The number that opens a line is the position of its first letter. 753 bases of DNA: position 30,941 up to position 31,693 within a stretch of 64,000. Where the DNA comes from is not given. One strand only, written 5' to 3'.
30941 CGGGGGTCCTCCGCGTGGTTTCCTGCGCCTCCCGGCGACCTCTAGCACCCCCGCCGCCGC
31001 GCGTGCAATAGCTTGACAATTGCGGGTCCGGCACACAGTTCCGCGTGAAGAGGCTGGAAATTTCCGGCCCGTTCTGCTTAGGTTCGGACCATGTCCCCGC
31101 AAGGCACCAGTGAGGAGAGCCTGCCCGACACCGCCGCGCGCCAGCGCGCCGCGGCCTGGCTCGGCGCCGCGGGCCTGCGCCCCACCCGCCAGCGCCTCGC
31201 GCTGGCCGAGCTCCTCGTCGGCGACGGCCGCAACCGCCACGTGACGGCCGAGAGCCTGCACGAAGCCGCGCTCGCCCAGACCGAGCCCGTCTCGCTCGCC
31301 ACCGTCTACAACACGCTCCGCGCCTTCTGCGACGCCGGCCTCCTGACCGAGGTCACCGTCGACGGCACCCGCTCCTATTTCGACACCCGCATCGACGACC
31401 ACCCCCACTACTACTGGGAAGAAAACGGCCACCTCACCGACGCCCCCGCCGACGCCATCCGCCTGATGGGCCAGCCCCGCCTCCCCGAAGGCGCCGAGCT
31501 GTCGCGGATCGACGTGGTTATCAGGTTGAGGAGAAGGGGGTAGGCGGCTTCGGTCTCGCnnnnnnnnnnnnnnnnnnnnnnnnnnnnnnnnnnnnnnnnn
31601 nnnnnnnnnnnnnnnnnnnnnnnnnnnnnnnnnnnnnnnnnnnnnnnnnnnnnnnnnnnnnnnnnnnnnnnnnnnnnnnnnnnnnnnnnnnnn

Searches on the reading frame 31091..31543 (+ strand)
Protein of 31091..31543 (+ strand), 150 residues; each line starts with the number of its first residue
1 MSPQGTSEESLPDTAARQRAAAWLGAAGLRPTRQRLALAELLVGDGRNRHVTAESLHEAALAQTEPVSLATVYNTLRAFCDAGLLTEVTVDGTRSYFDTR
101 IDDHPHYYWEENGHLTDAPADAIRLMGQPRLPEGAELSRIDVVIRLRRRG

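Call 3: search_protein_families(library=pfam, proteins=[window:31091-31543:+], max_evalue=1)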
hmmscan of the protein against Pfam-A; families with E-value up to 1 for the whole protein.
window:31091-31543:+ (150 aa): 4 families
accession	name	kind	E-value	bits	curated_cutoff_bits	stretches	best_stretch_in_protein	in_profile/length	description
PF01475.25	FUR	-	1.5e-16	61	23.1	1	27-131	2-106/121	Ferric uptake regulator family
PF09916.15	DUF2145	-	0.06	13.3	25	1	14-72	136-193/200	Uncharacterized protein conserved in bacteria (DUF2145)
PF12840.13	HTH_20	-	0.075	13.5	27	1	59-88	22-51/51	Helix-turn-helix domain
PF08100.18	Dimerisation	-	0.17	12.2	25.6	1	36-100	28-85/93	O-methyltransferase dimerisation domain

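Call 40: find_encoding_contigs(protein=window:31091-31543:+, flank=4000, max_places=8)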
Protein window:31091-31543:+ (150 aa): 2 contigs read that carry it; 2 places shown.
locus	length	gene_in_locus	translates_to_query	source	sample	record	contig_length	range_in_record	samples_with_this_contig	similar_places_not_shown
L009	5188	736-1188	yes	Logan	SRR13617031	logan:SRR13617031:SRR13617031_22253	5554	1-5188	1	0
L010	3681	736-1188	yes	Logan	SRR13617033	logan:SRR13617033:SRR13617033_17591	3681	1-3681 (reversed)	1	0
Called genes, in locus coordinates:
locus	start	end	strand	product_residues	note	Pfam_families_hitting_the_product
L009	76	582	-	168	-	PF07977:FabA, PF22818:ApeI-like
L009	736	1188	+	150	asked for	PF01475:FUR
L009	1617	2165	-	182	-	PF13274:SocA_Panacea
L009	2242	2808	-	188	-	PF06347:SH3_4, PF08239:SH3_3 (faint), PF06347:SH3_4 (weak)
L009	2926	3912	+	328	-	PF00389:2-Hacid_dh, PF02826:2-Hacid_dh_C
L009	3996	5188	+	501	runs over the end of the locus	PF00089:Trypsin (weak), PF13365:Trypsin_2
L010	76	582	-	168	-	PF07977:FabA, PF22818:ApeI-like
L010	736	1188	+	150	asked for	PF01475:FUR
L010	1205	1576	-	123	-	-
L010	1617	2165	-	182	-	PF13274:SocA_Panacea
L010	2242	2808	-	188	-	PF06347:SH3_4, PF08239:SH3_3 (faint), PF06347:SH3_4 (weak)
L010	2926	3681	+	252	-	?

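Call 57: find_related_loci(query=window:31091-31543:+, collection=metagenome_contigs, flank=3500)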
Query window:31091-31543:+ (150 aa) in metagenome_contigs; peptide patterns used: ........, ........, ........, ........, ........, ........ (x = any residue, [..] = any of these).
600 stretches matched a pattern (row limit reached: there are more); 130 encode a relative of the query (tblastn E <= 1e-3); the best 80 are kept; 80 distinct loci.
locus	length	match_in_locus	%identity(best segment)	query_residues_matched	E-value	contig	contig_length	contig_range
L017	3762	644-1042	86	16-148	2e-71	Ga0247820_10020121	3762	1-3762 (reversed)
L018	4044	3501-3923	79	9-149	5e-70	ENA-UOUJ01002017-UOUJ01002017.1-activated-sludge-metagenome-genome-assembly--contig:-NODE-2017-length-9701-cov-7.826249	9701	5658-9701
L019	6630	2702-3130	75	7-149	4e-70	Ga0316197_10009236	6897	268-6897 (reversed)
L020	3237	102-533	74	5-148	3e-69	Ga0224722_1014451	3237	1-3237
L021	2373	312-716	79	14-148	2e-70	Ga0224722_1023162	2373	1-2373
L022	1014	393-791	81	16-148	3e-74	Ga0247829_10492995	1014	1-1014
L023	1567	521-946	75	8-149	5e-72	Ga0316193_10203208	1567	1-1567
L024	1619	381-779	79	17-149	2e-71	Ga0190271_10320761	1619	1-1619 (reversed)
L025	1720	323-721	82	16-148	5e-71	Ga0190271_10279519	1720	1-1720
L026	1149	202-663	72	1-148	3e-73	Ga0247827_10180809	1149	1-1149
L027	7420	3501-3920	76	9-149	4e-67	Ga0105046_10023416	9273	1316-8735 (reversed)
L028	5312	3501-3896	80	17-148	8e-67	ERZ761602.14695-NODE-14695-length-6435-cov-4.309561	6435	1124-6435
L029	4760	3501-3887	81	16-144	6e-65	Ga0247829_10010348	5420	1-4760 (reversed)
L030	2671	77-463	81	16-144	2e-65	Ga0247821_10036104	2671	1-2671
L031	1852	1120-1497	82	16-141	4e-66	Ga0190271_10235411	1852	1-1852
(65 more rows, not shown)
